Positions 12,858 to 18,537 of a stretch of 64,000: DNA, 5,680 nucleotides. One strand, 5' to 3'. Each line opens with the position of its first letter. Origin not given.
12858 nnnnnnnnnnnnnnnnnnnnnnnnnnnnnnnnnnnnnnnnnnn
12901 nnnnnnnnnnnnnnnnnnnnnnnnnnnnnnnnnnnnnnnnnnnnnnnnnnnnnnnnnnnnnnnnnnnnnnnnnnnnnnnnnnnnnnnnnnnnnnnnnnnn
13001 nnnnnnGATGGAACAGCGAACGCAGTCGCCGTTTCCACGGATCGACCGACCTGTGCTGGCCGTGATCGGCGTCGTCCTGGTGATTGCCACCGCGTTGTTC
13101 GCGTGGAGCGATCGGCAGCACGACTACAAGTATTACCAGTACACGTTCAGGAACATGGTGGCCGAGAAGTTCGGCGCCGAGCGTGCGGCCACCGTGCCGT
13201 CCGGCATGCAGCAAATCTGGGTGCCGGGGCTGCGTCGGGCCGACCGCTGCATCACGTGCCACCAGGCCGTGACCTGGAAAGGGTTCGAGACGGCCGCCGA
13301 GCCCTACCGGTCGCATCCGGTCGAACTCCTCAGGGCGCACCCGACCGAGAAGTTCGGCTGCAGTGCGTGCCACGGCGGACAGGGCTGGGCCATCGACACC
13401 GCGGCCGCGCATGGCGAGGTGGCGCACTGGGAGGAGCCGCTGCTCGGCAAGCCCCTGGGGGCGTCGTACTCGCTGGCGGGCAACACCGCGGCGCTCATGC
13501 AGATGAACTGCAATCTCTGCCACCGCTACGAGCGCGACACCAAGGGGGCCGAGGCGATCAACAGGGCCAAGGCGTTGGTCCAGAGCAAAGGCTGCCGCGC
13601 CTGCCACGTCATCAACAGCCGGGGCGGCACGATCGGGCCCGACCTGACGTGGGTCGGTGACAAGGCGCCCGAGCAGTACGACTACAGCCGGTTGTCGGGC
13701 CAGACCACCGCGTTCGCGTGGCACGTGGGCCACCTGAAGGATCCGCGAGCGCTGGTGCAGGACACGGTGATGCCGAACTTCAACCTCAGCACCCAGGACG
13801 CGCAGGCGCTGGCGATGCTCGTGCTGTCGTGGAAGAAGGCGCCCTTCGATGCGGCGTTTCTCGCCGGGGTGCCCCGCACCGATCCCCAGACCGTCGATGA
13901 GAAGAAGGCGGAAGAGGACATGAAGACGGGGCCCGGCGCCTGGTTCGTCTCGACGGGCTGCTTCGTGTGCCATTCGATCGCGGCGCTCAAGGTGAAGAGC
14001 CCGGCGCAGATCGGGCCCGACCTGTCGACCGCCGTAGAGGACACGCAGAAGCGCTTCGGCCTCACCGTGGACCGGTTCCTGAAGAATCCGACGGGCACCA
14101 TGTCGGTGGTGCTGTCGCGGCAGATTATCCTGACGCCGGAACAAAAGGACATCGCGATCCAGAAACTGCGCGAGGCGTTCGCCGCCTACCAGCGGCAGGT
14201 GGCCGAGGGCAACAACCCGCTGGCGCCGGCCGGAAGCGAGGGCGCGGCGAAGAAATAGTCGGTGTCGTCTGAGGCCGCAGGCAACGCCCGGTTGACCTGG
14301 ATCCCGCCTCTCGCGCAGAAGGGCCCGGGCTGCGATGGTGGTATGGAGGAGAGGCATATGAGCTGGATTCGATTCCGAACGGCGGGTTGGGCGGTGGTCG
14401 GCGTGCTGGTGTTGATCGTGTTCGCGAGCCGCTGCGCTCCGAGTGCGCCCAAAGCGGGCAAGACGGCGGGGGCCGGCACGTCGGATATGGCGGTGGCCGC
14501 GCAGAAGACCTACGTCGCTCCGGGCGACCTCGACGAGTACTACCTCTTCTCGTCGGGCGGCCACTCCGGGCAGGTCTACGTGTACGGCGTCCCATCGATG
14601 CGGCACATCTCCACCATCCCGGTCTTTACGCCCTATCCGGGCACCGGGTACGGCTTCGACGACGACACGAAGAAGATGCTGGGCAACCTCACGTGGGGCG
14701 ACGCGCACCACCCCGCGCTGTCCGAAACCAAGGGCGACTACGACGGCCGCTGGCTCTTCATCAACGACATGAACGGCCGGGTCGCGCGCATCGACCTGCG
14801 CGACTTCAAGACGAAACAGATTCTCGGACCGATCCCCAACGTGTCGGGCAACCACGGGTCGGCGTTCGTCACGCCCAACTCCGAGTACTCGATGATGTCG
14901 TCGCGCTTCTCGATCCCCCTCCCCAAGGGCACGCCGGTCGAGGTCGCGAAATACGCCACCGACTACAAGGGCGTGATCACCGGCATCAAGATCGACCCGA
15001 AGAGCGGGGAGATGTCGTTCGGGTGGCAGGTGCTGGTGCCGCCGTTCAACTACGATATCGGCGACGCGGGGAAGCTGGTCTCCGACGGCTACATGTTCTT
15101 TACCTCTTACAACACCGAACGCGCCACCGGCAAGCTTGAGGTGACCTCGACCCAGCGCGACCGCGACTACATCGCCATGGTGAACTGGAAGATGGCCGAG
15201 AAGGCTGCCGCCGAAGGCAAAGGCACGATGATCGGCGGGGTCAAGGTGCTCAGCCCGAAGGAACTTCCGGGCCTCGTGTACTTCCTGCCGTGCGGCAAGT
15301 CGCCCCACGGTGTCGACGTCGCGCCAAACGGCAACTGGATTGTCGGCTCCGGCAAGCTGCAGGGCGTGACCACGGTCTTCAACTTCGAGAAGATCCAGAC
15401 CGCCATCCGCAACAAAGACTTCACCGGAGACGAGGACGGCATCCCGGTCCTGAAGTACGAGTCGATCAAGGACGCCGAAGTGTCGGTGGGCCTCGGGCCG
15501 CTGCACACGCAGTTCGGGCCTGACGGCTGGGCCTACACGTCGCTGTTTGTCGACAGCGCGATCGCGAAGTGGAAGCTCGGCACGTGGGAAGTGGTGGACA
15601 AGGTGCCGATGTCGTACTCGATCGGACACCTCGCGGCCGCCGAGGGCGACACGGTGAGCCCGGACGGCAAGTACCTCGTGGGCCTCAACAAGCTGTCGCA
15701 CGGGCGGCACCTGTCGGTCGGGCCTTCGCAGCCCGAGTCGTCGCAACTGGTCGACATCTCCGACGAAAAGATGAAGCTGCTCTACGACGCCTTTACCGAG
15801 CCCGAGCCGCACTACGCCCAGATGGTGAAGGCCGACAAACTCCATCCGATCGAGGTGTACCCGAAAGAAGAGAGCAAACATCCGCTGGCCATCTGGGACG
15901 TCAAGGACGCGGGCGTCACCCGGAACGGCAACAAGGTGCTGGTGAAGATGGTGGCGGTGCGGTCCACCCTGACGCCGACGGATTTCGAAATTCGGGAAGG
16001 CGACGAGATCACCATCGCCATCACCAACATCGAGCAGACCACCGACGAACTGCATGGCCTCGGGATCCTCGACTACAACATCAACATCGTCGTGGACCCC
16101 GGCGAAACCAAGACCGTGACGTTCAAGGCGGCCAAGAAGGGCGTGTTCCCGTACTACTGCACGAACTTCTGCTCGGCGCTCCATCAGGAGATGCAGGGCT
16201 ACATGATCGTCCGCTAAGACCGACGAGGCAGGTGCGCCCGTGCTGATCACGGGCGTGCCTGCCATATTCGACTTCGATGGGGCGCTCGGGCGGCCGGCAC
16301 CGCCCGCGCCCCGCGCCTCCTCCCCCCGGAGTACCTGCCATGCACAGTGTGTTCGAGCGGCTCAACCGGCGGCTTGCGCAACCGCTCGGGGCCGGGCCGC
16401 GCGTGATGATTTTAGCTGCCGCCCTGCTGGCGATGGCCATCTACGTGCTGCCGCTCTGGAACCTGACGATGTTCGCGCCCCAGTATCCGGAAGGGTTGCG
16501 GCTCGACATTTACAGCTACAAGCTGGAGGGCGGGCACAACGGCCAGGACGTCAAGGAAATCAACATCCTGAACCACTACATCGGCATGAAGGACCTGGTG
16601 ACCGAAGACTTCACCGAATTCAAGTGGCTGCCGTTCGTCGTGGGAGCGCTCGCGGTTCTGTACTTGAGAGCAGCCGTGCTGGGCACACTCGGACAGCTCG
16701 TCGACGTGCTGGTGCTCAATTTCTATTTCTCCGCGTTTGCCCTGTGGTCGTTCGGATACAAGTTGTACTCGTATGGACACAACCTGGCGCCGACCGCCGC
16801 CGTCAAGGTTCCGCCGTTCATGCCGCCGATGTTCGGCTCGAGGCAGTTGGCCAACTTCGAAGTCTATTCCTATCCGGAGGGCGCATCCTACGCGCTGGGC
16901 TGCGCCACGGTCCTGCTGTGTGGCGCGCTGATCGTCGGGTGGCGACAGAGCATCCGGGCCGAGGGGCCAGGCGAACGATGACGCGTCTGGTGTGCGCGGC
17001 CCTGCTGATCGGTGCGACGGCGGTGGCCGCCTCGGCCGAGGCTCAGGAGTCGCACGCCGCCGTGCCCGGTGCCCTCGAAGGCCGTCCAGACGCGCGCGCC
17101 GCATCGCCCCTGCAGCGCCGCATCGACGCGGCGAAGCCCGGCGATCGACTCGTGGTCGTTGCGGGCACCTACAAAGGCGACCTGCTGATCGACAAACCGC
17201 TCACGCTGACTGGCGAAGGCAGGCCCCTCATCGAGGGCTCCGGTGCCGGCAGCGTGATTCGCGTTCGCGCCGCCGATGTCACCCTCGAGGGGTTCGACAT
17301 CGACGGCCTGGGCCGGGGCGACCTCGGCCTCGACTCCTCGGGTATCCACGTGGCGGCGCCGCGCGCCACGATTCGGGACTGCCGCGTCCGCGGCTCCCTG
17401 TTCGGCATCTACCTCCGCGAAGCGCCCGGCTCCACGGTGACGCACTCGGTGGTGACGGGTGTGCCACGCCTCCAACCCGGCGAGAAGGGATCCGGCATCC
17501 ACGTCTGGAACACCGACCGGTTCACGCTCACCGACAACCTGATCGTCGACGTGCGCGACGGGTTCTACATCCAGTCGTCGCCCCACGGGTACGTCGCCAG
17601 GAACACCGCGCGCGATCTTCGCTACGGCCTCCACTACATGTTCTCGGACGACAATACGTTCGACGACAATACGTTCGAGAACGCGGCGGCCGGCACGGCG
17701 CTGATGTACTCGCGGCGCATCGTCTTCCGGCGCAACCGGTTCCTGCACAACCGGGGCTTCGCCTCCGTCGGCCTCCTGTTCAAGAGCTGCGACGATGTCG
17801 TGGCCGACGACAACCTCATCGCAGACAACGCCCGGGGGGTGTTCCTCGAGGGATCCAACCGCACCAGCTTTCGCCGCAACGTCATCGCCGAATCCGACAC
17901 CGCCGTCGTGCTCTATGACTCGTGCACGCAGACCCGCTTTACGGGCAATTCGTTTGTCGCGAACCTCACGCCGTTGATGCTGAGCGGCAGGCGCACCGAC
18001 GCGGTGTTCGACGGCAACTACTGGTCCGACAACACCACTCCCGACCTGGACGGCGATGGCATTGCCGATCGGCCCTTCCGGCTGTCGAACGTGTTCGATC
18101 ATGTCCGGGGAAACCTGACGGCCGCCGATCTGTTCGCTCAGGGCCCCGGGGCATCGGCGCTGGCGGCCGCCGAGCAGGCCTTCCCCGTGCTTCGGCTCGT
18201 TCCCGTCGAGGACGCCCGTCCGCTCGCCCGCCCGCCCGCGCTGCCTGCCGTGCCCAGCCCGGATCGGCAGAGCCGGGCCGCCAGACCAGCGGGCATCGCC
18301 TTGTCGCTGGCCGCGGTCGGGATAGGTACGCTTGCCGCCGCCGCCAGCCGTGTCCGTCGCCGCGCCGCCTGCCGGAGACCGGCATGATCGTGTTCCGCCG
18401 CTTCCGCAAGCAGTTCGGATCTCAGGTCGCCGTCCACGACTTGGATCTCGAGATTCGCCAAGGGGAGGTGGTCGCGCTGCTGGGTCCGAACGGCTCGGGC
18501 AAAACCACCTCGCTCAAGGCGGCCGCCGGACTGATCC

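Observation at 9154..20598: Clade II nos cluster fused to a private Rieske/cytochrome b/pentahaem module and a cytoplasmic GltD-like NAD(P)H subunit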

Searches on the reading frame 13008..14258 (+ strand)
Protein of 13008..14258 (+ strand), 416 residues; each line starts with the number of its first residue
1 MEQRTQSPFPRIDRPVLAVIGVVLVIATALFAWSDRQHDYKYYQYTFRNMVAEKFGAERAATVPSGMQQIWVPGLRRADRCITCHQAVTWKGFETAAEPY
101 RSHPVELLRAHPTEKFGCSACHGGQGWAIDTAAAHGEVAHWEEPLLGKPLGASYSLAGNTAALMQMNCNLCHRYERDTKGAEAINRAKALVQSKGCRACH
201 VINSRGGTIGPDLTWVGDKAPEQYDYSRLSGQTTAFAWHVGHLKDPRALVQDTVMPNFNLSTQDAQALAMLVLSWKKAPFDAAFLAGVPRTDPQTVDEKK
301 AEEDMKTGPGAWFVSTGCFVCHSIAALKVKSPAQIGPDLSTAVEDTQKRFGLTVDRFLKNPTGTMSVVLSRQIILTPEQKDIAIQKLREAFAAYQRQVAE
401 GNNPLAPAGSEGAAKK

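Call 4: search_protein_families(library=pfam, proteins=[window:13008-14258:+])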
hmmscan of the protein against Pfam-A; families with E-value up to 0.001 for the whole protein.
window:13008-14258:+ (416 aa): 6 families
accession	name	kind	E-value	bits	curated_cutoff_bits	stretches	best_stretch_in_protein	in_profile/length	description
PF00034.26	Cytochrom_C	-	6.7e-14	53.4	21.3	1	186-273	3-87/90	Cytochrome c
PF14522.11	Cytochrome_C7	-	2.2e-07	31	24.8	0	164-201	12-49/67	Cytochrome c7 and related cytochrome c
PF13442.11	Cytochrome_CBB3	-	4e-07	30.7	27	0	184-269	3-65/68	Cytochrome C oxidase, cbb3-type, subunit III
PF02433.20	FixO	-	3.2e-06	27.2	29.6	1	227-267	107-146/219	Cytochrome C oxidase, mono-heme subunit/FixO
PF22113.1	Mtrc-MtrF_II-IV_dom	-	7e-05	22.9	30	0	77-135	119-175/176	Outer membrane cytochrome MtrC/MtrF-like, domains II/IV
PF14537.11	Cytochrom_c3_2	-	0.00019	22.2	25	0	162-201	23-65/79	Cytochrome c3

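Call 5: search_protein_families(library=ncbifam, proteins=[window:13008-14258:+])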
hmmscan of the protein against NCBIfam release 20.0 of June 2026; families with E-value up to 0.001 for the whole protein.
window:13008-14258:+ (416 aa): 7 families
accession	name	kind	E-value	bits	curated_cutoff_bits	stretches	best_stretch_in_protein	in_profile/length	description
TIGR04485.1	thiosulf_SoxX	equivalog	2.8e-13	50.4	61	1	196-260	5-59/78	sulfur oxidation c-type cytochrome SoxX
TIGR02603.1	CxxCH_TIGR02603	domain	7.1e-09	35.8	68.15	1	186-222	5-41/134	putative heme-binding domain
TIGR00781.1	ccoO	equivalog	1.1e-05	25.3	200.65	1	225-296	105-170/232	cytochrome-c oxidase, cbb3-type subunit II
NF011055.0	PRK14487.1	subfamily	1.8e-05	24.3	218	1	225-263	111-148/212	cbb3-type cytochrome c oxidase subunit II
NF040971.1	cytc_ExtS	equivalog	3.2e-05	23.3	100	0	181-214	75-108/262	selenite/tellurite reduction operon c-type cytochrome lipoprotein ExtS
TIGR03507.1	decahem_SO1788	subfamily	0.00025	19.6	209.3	0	165-274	269-364/672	OmcA/MtrC family decaheme c-type cytochrome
NF011054.0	PRK14486.1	equivalog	0.00047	19.7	447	0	231-261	111-141/294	putative bifunctional cbb3-type cytochrome c oxidase subunit II/cytochrome c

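Call 35: search_solved_structures(query=window:13008-14258:+, max_evalue=0.01)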
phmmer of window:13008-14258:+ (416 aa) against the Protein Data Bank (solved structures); distinct sequences matched with E-value up to 0.01: 6.
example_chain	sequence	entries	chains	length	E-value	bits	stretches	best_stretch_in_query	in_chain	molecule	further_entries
9l08_A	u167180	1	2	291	5e-09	38.7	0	174-218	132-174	Covalently Connected Cytochrome c555 trimer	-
7zs0_A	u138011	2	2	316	0.00059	22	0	195-225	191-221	Hypothetical (Diheme) protein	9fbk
7zs2_A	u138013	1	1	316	0.00059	22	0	195-225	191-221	Hypothetical (Diheme) protein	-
7zs1_A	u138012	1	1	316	0.0006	22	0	195-225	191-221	Hypothetical (Diheme) protein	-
9g83_u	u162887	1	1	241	0.0012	21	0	225-267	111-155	Cytochrome c oxidase, cbb3-type, subunit II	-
6xkw_o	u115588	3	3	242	0.0012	21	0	225-261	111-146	Cytochrome c oxidase, Cbb3-type, subunit II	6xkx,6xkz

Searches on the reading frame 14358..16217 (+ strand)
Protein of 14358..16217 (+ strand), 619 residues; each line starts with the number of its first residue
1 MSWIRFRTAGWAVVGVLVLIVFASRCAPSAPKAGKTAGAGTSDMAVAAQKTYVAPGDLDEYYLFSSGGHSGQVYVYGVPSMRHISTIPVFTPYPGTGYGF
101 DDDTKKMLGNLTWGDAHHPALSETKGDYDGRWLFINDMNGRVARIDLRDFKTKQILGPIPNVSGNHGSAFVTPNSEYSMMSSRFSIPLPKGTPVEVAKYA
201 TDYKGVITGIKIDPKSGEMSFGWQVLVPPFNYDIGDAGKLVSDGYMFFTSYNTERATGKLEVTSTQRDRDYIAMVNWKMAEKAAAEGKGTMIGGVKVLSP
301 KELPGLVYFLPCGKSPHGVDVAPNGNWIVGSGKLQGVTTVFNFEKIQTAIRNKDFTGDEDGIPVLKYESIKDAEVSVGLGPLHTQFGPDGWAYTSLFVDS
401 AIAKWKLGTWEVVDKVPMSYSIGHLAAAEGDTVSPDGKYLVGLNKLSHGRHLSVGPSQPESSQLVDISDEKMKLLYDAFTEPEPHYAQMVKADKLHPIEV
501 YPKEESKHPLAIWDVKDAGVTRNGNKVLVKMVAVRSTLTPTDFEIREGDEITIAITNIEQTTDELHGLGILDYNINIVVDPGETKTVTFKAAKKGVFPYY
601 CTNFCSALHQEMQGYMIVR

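Call 4: search_protein_families(library=pfam, proteins=[window:14358-16217:+])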
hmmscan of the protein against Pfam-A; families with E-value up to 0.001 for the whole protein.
window:14358-16217:+ (619 aa): 2 families
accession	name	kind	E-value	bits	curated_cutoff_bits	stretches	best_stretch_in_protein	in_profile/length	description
PF18764.7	nos_propeller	-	9.6e-34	115.6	30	1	415-485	1-71/71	Nitrous oxide reductase propeller repeat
PF13473.12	Cupredoxin_1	-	1.3e-08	35.2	27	1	529-618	23-104/104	Cupredoxin-like domain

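Call 5: search_protein_families(library=ncbifam, proteins=[window:14358-16217:+])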
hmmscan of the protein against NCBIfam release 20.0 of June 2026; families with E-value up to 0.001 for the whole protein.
window:14358-16217:+ (619 aa): 6 families
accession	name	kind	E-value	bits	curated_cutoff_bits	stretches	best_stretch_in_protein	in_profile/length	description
TIGR04246.1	nitrous_NosZ_Gp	equivalog_domain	1.1e-267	889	625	1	48-618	1-576/578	Sec-dependent nitrous-oxide reductase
TIGR04244.1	nitrous_NosZ_RR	equivalog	3.6e-134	448.6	625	1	29-619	21-627/627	TAT-dependent nitrous-oxide reductase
NF052460.1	L-NosZ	equivalog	1.9e-53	181.7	700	3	294-496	155-327/480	clade III lactonase-type nitrous-oxide reductase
TIGR03096.1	nitroso_cyanin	equivalog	3.6e-07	30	142.85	1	529-609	48-126/135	nitrosocyanin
TIGR02866.1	CoxB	equivalog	3.1e-06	26.9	147.7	1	550-618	127-191/202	cytochrome c oxidase subunit II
TIGR02376.1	Cu_nitrite_red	equivalog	0.00043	19.7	296.3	1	545-605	63-128/326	copper-containing nitrite reductase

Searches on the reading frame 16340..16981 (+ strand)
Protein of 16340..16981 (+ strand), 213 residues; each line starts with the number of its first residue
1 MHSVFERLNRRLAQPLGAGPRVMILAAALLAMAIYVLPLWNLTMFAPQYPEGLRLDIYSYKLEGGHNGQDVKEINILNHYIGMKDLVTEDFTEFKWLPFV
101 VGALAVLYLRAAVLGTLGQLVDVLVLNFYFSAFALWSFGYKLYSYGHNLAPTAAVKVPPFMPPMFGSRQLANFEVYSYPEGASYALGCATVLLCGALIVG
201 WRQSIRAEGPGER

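Call 4: search_protein_families(library=pfam, proteins=[window:16340-16981:+])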
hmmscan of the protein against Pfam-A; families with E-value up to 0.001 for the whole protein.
window:16340-16981:+ (213 aa): 0 families

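Call 5: search_protein_families(library=ncbifam, proteins=[window:16340-16981:+])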
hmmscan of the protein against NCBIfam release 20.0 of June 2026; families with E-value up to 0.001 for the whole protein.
window:16340-16981:+ (213 aa): 0 families

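Call 71: search_protein_families(library=pfam, proteins=[window:16340-16981:+], max_evalue=0.01)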
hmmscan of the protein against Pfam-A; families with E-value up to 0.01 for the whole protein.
window:16340-16981:+ (213 aa): 0 families

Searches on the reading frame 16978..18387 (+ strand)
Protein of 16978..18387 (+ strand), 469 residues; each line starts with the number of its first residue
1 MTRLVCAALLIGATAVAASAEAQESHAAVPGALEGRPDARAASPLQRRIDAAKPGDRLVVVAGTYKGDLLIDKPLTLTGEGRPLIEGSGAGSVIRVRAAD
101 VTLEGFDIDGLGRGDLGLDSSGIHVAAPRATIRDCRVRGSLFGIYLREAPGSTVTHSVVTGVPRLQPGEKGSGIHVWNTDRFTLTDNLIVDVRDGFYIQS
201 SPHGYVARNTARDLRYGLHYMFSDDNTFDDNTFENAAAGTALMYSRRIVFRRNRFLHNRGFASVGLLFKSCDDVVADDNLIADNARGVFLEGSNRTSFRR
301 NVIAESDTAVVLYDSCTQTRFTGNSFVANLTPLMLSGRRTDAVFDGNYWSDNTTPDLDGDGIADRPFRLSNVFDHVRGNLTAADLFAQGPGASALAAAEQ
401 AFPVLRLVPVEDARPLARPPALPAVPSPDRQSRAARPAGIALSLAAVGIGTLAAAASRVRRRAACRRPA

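Call 4: search_protein_families(library=pfam, proteins=[window:16978-18387:+])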
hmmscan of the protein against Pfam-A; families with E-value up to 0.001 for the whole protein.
window:16978-18387:+ (469 aa): 2 families
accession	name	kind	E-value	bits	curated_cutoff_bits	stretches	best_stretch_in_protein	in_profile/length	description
PF05048.19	NosD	-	1.2e-36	126.6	23.6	1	170-353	15-190/212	Periplasmic copper-binding protein (NosD)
PF13229.12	Beta_helix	-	3.6e-35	121.4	25.9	2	172-326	1-158/158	Right handed beta helix region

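Call 5: search_protein_families(library=ncbifam, proteins=[window:16978-18387:+])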
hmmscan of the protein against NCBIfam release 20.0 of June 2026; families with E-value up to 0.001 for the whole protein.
window:16978-18387:+ (469 aa): 2 families
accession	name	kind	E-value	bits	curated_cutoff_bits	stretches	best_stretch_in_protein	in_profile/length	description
TIGR04247.1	NosD_copper_fam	subfamily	1e-116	389.7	300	1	45-417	1-376/377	nitrous oxide reductase family maturation protein NosD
TIGR03804.1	para_beta_helix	repeat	4.6e-15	55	19.45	0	173-212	1-40/44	parallel beta-helix repeat protein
